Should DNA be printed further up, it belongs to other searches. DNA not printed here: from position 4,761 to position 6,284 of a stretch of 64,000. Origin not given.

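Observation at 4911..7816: UbiB/ABC1 atypical kinase overlapping (ATGA) a stand-alone Cas4-like Fe-S nuclease with a coiled-coil tail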

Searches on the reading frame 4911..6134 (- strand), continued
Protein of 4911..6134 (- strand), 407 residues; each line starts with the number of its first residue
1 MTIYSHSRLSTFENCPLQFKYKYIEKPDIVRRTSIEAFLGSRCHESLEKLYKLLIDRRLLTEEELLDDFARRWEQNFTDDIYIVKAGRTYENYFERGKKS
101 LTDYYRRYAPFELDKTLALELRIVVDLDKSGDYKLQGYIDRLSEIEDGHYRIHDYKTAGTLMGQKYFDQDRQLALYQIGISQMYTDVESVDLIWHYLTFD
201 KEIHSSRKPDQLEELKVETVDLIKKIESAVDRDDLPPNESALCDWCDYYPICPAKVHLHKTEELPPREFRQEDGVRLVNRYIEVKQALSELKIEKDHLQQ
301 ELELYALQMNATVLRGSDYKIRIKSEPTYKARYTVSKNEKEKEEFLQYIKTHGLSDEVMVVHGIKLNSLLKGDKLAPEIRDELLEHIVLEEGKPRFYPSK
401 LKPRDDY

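Call 17: search_solved_structures(query=A1, max_evalue=1, show_alignments=2)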
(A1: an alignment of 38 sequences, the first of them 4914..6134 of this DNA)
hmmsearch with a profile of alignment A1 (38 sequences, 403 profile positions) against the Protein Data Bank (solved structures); distinct sequences matched with E-value up to 1: 8.
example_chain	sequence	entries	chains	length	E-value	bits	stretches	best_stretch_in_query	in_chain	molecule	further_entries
6ppu_A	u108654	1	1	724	0.00033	23.3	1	130-185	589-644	ATP-dependent DNA helicase (UvrD/REP)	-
7sjr_A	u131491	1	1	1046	0.00061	22.4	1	130-184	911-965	DNA helicase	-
6ppj_A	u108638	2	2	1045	0.014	17.9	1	130-184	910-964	ATP-dependent DNA helicase (UvrD/REP)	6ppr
9np6_A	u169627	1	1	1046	0.014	17.9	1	130-184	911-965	DNA 3'-5' helicase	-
9uan_B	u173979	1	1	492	0.016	17.8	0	59-111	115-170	miniGq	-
9iac_A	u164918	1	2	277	0.2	14.1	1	132-254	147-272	Similar to tr|Q3MCC8|Q3MCC8_ANAVT Hypothetical protein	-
6e0k_A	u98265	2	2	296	0.34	13.4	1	64-121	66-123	cGAS/DncV-like nucleotidyltransferase in E. coli homolog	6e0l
8iw1_A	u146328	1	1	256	0.57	12.6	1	57-111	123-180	Guanine nucleotide-binding protein G(i) subunit alpha-1,Guanine nucleotide-binding protein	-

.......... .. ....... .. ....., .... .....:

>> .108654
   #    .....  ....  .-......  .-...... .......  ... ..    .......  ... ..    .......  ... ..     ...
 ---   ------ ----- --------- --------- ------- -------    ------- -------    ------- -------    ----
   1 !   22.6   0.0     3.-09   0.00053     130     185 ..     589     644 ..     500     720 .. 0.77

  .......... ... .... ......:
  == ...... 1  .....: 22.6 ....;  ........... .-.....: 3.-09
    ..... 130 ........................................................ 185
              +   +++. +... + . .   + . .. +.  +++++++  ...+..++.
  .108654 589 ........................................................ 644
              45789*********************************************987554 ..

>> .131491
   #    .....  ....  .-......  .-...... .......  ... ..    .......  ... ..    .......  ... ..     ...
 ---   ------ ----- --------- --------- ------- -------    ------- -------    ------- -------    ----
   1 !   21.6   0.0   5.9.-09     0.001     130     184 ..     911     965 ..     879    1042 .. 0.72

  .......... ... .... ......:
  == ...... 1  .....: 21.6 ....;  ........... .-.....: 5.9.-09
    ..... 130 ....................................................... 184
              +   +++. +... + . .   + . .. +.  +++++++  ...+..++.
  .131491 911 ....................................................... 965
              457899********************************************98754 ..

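Call 25: predict_structure(alignment_id=A1)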
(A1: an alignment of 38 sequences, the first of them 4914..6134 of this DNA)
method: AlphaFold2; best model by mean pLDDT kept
length: 407 residues; sequences in the alignment: 38
mean_pLDDT: 91.4   pTM: 0.70
mean pLDDT of the five models: 91.4, 90.9, 89.7, 89.7, 88.0
residues with pLDDT >= 90: 297; 70-90: 99; 50-70: 10; < 50: 1
segments of 3 or more residues with pLDDT < 50: none
pLDDT, mean of each block of 10 residues (from residue 1): 91 96 93 90 97 95 98 94 86 97 97 95 95 95 97 95 94 96 96 97 96 97 98 96 88 93 92 95 95 93 92 91 85 83 86 70 71 79 85 85 73
secondary structure, 60 per line:
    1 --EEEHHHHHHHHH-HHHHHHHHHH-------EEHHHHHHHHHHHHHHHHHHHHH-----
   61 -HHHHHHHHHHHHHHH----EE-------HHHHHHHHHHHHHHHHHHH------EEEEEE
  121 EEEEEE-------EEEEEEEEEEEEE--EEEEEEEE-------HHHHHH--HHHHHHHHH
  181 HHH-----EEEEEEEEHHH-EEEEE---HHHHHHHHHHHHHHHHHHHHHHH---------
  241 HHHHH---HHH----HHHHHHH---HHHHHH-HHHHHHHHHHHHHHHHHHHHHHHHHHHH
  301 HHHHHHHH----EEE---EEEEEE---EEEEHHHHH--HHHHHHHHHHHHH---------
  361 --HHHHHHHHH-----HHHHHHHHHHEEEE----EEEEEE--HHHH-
elements in order: E3-5 H6-14 H16-25 H35-55 H62-76 H90-108 E115-126 E134-146 E149-156 H164-169 H172-183 E189-196 E201-205 H209-231 H241-245 H256-262 H266-271 H273-308 E313-315 E319-324 E328-331 H332-336 H339-351 H363-371 H377-386 E387-390 E395-400 H403-406

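Call 32: search_protein_families(library=phrogs, proteins=[window:4914-6134:-], max_evalue=0.01)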
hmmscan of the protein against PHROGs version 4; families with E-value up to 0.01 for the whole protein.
window:4914-6134:- (407 aa): 6 families
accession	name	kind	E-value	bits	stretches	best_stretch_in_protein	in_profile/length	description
phrog_69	-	DNA, RNA and nucleotide metabolism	8.7e-31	108.5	1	2-395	88-454/501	exonuclease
phrog_1218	-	DNA, RNA and nucleotide metabolism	3.6e-23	83.4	1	3-197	9-206/364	exonuclease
phrog_1706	-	DNA, RNA and nucleotide metabolism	1.2e-08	35.7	1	61-275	107-265/293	CRISPR/Cas system associated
phrog_8097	-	DNA, RNA and nucleotide metabolism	2.6e-05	24.1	1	4-51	3-52/598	exonuclease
phrog_1870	-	DNA, RNA and nucleotide metabolism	0.0002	21.7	1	108-254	143-287/313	exonuclease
phrog_2362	-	unknown function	0.006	17.4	0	277-396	99-218/223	-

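Call 54: search_protein_families(library=padloc, proteins=[window:4914-6134:-], max_evalue=0.01)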
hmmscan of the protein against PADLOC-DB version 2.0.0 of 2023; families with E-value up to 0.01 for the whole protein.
window:4914-6134:- (407 aa): 12 families
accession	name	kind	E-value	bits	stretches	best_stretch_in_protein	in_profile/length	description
PDLC01250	Cas4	-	1.1e-13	49.9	1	129-253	56-168/168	"CAS-I,CAS-II,CAS-III,CAS-IV,CAS-V,CAS-VI; acquisition_associated"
PDLC00944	Cas4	-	3.3e-11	41.7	1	130-253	62-177/177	Cas4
PDLC00943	Cas4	-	1.2e-09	36.4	1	129-253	62-179/180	CRISPR-associated protein Cas4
PDLC00060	DruK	-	5.7e-07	27.2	1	132-254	140-261/347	PD-(D/E)XK nuclease superfamily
PDLC01447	Cas4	-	1.2e-05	23.8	1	6-255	7-160/161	"CAS-I,CAS-II,CAS-III,CAS-IV,CAS-V,CAS-VI; acquisition_associated"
PDLC01747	Cas1g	-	0.0001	19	1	130-260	58-184/523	-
PDLC02410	Aga_Cas4-like_Nuc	-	0.00015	19.7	1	133-253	132-251/255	Class II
PDLC01611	Cas4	-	0.0013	17.1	1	138-252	54-156/158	"CAS-I,CAS-II,CAS-III,CAS-IV,CAS-V,CAS-VI; acquisition_associated"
PDLC01773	Cas4c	-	0.0015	15.9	1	130-263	81-204/229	-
PDLC02405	Aga_Cas4-like_Nuc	-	0.0058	14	0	132-253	138-262/270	Class II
PDLC02087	Cas4b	-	0.0062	14.7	0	130-252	72-188/189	-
PDLC01775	Cas4c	-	0.0073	14.6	0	164-252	23-108/131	-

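Call 55: search_protein_families(library=pfam, proteins=[L008:2931-5825:-, L008:7300-9099:-, L004:7305-8207:+, L004:8207-9355:+], max_evalue=0.001)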
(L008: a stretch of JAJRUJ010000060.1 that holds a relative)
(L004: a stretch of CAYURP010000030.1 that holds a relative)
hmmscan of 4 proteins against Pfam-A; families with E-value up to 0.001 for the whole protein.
L008:2931-5825:- (964 aa): 1 family
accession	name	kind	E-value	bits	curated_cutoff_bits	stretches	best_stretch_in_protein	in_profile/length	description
PF00404.24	Dockerin_1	-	1.6e-09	38.2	22.9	1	899-953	1-56/57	Dockerin type I domain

L008:7300-9099:- (599 aa): 5 families
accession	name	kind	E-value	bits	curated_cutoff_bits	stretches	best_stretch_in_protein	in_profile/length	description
PF03572.23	Peptidase_S41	-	5.7e-53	179.3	24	1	230-390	1-159/165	Peptidase family S41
PF17820.7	PDZ_6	-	8.2e-13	48.3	27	1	144-198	2-54/54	PDZ domain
PF00595.29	PDZ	-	2.7e-12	47.3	23.2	1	129-196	10-80/81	PDZ domain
PF13180.12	PDZ_2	-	6.5e-09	36.4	27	1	131-199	3-70/80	PDZ domain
PF22694.1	CtpB_N-like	-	2.4e-05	25.1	27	1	70-113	38-82/85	Activating protease CtpB N-terminal domain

L004:7305-8207:+ (300 aa): 1 family
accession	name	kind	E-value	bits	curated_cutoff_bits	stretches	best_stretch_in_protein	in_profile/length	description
PF04015.17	DUF362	-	9.8e-19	68.6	24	1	60-249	4-198/200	Domain of unknown function (DUF362)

L004:8207-9355:+ (382 aa): 1 family
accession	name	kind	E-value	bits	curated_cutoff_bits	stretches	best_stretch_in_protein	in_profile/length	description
PF04055.27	Radical_SAM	-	3.9e-17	63.4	29.5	1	125-278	3-164/166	Radical SAM superfamily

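Call 58: search_dna_similar(query=window:4914-6134:-, collection=phages, mode=protein, max_rows=15)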
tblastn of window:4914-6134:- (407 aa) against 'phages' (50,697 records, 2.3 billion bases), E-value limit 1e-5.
Records with a match: 6; places in all: 6; records where one place covers at least 80% of the query: 4.
Best place of each record, by identity: <60% 6.
By first word of the organism name: Gordonia 4; Bacillus 2.
By host as written in the record: Gordonia terrae 3612 4; Bacillus megaterium str. ATCC 43725 2.
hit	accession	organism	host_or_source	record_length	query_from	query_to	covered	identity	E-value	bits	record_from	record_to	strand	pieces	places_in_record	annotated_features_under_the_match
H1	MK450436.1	Gordonia phage Neoevie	Gordonia terrae 3612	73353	5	404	98%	22.0%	4e-6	55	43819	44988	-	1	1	41: Cas4 family exonuclease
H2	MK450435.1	Gordonia phage Hello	Gordonia terrae 3612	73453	5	404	98%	22.0%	4e-6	55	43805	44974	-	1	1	41: Cas4 family exonuclease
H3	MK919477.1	Gordonia phage Luker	Gordonia terrae 3612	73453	5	404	98%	22.0%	5e-6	55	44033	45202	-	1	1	42: Cas4 family exonuclease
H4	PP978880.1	Gordonia phage Berries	Gordonia terrae 3612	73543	5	404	98%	22.0%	5e-6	55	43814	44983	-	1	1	41: Cas4 family exonuclease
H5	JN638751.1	Bacillus phage G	Bacillus megaterium str. ATCC 43725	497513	5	246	59%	25.8%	1e-15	86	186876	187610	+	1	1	256: gp256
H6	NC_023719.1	Bacillus phage G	Bacillus megaterium str. ATCC 43725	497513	5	246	59%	25.8%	1e-15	86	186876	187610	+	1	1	256: gp256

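Call 60: get_annotated_region(hit=H1, flank=5000)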
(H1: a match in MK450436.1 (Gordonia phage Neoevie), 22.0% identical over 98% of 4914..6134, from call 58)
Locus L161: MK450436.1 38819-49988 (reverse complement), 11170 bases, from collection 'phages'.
description: Gordonia phage Neoevie, complete genome.
organism: Gordonia phage Neoevie (NCBI taxid 2510574)
taxonomy: Viruses; Duplodnaviria; Heunggongvirae; Uroviricota; Caudoviricetes; Woesvirus; Woesvirus woes
host: Gordonia terrae 3612; source: soil; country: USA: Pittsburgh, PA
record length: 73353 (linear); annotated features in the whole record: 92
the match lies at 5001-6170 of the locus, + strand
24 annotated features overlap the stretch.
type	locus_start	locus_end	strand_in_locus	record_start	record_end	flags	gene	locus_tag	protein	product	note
CDS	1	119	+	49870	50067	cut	53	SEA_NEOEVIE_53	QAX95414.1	hypothetical protein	-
CDS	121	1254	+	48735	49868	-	52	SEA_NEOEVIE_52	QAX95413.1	DNA polymerase III sliding clamp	DNA polymerase III sliding clamp (Beta)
CDS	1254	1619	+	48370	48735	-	51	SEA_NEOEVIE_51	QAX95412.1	hypothetical protein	-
CDS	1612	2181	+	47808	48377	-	50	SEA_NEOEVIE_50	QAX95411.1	RusA-like resolvase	RusA-like resolvase (endonuclease)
CDS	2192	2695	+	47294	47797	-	49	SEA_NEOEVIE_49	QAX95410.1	MazG-like nucleotide pyrophosphohydrolase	-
CDS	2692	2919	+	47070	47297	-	48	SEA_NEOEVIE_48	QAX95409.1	hypothetical protein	-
CDS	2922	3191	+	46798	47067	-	47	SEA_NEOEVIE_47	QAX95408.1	hypothetical protein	-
CDS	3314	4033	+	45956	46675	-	46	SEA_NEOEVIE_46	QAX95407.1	DNA methylase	-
CDS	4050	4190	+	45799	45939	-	45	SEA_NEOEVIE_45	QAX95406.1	hypothetical protein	-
CDS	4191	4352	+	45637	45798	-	44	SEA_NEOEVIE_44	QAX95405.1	hypothetical protein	-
CDS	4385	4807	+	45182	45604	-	43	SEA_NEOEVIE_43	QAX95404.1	hypothetical protein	-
CDS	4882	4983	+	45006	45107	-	42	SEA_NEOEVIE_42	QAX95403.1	hypothetical protein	-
CDS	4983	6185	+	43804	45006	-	41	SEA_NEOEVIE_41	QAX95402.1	Cas4 family exonuclease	-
CDS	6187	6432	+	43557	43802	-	40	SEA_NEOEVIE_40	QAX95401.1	membrane protein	-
CDS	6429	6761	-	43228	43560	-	39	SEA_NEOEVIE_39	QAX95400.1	hypothetical protein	-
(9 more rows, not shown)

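Call 71: find_encoding_contigs(protein=P0002, flank=6000, max_places=3)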
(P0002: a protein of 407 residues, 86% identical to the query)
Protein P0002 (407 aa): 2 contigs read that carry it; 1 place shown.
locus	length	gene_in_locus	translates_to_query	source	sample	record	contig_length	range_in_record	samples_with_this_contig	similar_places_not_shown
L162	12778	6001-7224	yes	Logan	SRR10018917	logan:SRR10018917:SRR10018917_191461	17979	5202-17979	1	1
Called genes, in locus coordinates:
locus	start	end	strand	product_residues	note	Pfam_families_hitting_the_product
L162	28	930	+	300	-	PF04264:YceI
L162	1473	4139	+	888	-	PF13860:FlgD_ig (faint), PF18962:Por_Secre_tail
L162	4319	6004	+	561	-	PF03109:ABC1, PF27536:UbiB_helical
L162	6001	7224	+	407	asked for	PF12705:PDDEXK_1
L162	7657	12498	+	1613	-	PF00801:PKD (faint), PF05345:He_PIG (faint), PF13448:DUF4114, PF18911:PKD_4 (faint), PF22352:K319L-like_PKD (faint), PF07495:Y_Y_Y (faint), PF17963:Big_9, PF18962:Por_Secre_tail, +2 more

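Call 75: search_protein_families(library=pfam, alignment_id=A5, max_evalue=0.001)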
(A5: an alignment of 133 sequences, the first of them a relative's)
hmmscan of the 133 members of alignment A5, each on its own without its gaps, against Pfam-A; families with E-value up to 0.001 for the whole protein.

A. member 1, L003:4602-5807:- (402 aa): 1 family
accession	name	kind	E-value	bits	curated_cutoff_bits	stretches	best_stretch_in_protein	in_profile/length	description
PF08222.17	HTH_CodY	-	0.0005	20.1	27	1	52-92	21-59/61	CodY helix-turn-helix domain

B. families by the number of members that match (of 133 scanned): 148 families (the first 25 are shown)
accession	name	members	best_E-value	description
PF00561.26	Abhydrolase_1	5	3.3e-19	alpha/beta hydrolase fold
PF12146.15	Hydrolase_4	5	1.1e-12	Serine aminopeptidase, S33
PF03572.23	Peptidase_S41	4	5.7e-53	Peptidase family S41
PF17820.7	PDZ_6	4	2.8e-15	PDZ domain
PF00595.29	PDZ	4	2.7e-12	PDZ domain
PF00404.24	Dockerin_1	4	1.7e-10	Dockerin type I domain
PF13180.12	PDZ_2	4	6.5e-09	PDZ domain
PF07819.20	PGAP1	4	4e-08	PGAP1-like alpha/beta domain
PF22694.1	CtpB_N-like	4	7.8e-06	Activating protease CtpB N-terminal domain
PF04015.17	DUF362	3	3.6e-31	Domain of unknown function (DUF362)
PF13517.12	FG-GAP_3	3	1.7e-14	FG-GAP-like repeat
PF12697.13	Abhydrolase_6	3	8e-10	Alpha/beta hydrolase family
PF20408.4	Abhydrolase_11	3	1.8e-05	Alpha/beta hydrolase domain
PF00079.25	Serpin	2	4.1e-123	Serpin (serine protease inhibitor)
PF00348.22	polyprenyl_synt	2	5.3e-56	Polyprenyl synthetase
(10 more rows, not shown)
